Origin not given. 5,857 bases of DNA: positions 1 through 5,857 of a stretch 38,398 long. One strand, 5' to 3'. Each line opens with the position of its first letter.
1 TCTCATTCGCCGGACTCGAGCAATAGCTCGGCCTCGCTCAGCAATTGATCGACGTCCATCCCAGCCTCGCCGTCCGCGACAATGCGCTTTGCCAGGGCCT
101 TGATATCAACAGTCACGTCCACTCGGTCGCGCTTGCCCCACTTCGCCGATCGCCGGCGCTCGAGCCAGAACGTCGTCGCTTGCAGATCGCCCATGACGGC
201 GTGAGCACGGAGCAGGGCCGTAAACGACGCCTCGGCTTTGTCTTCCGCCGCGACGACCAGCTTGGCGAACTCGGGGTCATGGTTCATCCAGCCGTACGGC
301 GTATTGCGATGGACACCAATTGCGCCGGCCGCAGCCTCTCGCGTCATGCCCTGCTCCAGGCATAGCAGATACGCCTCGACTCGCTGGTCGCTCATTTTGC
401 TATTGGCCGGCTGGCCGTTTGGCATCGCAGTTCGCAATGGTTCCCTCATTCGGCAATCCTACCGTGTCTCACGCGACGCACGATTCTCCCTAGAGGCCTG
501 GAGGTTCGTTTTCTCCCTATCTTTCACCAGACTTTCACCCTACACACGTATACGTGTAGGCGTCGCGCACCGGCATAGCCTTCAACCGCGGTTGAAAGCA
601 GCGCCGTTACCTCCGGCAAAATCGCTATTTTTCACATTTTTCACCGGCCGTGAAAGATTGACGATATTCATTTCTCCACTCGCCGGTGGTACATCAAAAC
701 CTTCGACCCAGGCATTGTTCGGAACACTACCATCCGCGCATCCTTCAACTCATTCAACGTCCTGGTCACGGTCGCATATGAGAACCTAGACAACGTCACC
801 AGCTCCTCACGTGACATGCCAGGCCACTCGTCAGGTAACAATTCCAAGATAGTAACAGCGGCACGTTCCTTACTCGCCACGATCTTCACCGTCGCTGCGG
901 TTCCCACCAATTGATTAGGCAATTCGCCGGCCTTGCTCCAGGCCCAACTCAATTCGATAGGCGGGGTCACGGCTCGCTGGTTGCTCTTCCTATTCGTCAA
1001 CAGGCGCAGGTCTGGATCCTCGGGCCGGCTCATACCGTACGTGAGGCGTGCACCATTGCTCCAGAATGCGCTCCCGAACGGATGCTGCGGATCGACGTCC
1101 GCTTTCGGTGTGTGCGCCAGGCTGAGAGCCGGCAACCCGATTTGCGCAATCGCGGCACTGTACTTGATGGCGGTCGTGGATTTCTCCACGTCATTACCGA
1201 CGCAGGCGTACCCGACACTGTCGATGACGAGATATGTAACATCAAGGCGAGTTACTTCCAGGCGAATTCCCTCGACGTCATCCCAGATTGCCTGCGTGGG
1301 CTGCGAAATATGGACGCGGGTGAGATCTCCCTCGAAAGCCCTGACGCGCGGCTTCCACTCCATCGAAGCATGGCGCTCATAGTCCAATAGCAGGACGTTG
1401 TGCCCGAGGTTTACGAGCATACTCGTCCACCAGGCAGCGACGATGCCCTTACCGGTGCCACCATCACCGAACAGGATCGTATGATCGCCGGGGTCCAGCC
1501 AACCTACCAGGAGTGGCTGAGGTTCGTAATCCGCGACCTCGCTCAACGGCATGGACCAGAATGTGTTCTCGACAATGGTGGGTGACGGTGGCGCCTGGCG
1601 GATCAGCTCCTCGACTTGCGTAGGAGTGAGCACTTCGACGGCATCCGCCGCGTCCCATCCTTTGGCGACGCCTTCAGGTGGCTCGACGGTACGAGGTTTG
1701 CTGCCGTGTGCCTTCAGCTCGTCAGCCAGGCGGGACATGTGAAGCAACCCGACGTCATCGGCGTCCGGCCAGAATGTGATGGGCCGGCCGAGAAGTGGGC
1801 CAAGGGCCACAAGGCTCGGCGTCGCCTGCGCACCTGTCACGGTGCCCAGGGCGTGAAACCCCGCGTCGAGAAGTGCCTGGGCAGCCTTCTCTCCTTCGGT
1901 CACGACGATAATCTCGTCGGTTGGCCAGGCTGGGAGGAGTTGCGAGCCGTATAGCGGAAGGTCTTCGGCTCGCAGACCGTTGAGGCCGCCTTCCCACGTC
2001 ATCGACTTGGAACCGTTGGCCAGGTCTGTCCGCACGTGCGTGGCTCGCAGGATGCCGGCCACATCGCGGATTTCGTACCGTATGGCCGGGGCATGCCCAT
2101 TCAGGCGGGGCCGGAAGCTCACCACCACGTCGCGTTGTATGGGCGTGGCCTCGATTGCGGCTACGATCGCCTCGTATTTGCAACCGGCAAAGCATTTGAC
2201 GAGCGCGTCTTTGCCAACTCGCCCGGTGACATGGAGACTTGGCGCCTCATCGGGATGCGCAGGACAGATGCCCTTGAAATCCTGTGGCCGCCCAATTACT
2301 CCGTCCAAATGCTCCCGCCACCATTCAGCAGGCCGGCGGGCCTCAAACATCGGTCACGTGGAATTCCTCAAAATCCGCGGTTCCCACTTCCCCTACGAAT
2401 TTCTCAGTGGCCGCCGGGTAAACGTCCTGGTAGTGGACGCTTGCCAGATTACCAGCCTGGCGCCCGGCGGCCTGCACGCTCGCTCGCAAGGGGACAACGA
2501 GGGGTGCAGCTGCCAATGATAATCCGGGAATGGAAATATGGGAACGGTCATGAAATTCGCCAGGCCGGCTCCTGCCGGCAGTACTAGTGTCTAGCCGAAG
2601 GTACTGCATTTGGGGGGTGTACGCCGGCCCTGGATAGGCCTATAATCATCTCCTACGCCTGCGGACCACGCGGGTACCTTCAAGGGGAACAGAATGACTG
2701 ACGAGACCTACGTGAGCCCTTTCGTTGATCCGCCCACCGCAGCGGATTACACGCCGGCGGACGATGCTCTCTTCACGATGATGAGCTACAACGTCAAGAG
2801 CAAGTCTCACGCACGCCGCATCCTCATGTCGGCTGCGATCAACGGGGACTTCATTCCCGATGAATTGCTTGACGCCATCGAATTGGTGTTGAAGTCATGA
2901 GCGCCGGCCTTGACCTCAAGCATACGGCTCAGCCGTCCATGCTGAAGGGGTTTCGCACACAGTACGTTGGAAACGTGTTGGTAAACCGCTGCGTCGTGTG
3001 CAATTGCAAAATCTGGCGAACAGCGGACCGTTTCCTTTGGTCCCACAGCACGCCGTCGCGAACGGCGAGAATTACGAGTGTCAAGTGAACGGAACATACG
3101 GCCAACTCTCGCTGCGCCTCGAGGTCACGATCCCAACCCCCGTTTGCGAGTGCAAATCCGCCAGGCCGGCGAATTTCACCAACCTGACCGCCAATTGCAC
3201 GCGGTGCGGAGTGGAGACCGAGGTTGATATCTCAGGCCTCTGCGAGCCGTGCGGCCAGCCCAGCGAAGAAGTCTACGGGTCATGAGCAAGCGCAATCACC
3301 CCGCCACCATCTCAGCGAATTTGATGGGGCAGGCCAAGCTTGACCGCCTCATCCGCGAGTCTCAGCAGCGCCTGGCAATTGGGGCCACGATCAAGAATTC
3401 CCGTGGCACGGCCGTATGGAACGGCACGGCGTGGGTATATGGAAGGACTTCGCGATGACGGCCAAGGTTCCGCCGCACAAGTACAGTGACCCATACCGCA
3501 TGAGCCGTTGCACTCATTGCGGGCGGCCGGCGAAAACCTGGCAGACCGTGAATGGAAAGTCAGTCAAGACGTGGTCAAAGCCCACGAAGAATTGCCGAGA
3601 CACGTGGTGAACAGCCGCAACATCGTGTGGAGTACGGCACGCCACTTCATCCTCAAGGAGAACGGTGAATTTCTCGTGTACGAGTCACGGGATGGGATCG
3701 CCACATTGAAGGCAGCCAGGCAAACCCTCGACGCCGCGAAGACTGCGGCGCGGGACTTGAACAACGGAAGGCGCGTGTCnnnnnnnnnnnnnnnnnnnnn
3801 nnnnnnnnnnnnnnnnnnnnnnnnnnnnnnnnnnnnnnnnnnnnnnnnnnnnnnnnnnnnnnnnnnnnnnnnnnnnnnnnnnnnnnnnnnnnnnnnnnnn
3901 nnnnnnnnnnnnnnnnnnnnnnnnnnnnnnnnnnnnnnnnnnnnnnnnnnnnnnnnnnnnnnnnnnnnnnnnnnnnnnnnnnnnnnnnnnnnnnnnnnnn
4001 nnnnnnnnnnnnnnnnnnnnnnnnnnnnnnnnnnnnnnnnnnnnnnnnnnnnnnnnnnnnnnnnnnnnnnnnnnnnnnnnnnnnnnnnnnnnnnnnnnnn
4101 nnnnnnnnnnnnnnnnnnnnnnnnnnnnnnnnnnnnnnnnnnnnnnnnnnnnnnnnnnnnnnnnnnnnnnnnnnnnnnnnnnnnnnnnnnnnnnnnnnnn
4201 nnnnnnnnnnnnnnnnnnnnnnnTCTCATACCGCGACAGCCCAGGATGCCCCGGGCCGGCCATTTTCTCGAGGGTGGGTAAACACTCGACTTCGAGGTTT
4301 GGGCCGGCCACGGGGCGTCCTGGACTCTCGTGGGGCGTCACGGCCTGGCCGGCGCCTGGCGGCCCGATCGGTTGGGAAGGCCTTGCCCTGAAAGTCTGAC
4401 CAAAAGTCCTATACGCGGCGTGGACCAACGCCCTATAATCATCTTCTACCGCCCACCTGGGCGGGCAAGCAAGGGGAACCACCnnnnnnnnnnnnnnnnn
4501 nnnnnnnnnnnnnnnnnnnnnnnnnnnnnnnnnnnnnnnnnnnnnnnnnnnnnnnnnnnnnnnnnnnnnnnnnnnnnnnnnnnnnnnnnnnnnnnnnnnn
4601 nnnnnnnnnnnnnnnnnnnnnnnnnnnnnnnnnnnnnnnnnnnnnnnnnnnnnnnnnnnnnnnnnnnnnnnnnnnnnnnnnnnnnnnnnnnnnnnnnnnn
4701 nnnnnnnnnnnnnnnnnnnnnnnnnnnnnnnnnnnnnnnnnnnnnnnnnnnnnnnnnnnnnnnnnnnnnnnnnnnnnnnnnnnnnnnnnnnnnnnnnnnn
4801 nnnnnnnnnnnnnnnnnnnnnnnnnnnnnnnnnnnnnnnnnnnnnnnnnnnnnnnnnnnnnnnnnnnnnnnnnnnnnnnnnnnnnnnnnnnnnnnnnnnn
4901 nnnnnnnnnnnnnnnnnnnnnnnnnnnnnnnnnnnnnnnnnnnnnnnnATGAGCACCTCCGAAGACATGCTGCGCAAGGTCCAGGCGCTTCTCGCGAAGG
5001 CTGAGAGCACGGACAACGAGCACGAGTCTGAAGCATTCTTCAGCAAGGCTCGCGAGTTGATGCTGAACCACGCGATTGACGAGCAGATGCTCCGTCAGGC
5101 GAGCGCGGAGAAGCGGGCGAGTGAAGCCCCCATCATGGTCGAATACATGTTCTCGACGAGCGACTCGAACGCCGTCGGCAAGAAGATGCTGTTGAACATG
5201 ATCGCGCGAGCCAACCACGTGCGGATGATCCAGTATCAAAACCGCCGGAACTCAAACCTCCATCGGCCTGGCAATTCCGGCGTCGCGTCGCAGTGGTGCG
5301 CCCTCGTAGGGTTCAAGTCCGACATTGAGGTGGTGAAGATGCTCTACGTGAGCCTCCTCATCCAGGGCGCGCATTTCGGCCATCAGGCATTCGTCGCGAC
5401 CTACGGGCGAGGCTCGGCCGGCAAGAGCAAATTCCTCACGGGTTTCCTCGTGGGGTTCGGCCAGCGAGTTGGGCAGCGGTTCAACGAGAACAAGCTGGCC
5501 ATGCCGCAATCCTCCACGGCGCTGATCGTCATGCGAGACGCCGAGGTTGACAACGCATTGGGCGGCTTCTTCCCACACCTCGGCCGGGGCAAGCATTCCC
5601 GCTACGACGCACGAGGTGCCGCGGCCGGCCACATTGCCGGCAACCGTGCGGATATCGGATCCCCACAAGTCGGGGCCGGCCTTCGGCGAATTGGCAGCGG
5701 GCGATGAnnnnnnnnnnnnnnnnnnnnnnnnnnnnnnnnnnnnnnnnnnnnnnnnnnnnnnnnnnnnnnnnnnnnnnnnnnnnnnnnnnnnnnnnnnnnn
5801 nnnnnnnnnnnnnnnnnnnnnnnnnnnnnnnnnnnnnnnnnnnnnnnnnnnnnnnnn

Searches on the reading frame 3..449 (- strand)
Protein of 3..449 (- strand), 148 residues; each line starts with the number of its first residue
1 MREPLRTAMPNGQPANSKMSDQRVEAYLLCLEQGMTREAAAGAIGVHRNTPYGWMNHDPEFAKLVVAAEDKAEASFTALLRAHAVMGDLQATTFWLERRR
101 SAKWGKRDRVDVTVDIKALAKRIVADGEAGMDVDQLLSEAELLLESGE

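Call 12: search_protein_families(library=pfam, proteins=[window:3-449:-], max_evalue=0.01)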
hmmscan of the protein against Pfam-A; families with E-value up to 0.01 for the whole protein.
window:3-449:- (148 aa): 2 families
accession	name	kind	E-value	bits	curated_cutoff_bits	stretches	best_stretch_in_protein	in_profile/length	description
PF13384.12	HTH_23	-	0.0034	17.6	24.6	0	23-55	7-38/50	Homeodomain-like domain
PF13022.12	HTH_Tnp_1_2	-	0.008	16.7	27.9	0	21-100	11-97/122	Helix-turn-helix of insertion element transposase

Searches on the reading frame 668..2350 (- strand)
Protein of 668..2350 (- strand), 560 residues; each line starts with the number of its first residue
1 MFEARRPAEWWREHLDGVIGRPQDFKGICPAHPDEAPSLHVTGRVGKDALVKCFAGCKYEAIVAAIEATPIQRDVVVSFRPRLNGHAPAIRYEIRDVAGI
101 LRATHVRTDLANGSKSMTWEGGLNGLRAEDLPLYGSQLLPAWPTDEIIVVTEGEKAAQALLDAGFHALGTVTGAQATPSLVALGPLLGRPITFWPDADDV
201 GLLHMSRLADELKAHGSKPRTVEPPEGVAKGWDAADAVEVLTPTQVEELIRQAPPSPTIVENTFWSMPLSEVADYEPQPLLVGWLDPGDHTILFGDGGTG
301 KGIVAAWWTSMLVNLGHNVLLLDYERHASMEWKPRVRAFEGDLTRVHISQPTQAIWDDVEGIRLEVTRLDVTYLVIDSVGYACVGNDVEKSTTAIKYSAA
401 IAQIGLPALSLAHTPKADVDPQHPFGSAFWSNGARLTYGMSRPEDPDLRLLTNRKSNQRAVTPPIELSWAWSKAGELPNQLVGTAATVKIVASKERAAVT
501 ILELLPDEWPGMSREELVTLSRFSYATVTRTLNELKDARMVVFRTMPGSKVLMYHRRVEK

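Call 11: search_protein_families(library=pfam, proteins=[window:668-2350:-], max_evalue=0.01)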
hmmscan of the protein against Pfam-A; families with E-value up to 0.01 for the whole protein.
window:668-2350:- (560 aa): 2 families
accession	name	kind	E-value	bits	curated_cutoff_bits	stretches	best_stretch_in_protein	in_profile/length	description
PF13481.12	AAA_25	-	2.5e-07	31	27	1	275-415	20-191/195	AAA domain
PF01807.25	Zn_ribbon_DnaG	-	0.008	16.4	24.9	0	23-58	30-61/98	CHC2 zinc finger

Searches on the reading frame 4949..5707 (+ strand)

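Call 11: search_protein_families(library=pfam, proteins=[window:4949-5707:+], max_evalue=0.01)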
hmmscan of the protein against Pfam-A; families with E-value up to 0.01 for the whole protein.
window:4949-5707:+ (252 aa): 2 families
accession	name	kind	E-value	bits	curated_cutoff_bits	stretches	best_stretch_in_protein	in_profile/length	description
PF10979.13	DUF2786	-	1.4e-14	54.1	23.9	1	7-45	2-40/40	Protein of unknown function (DUF2786)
PF23771.1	DUF7168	-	4.5e-07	30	25.5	1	78-190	24-126/140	Domain of unknown function (DUF7168)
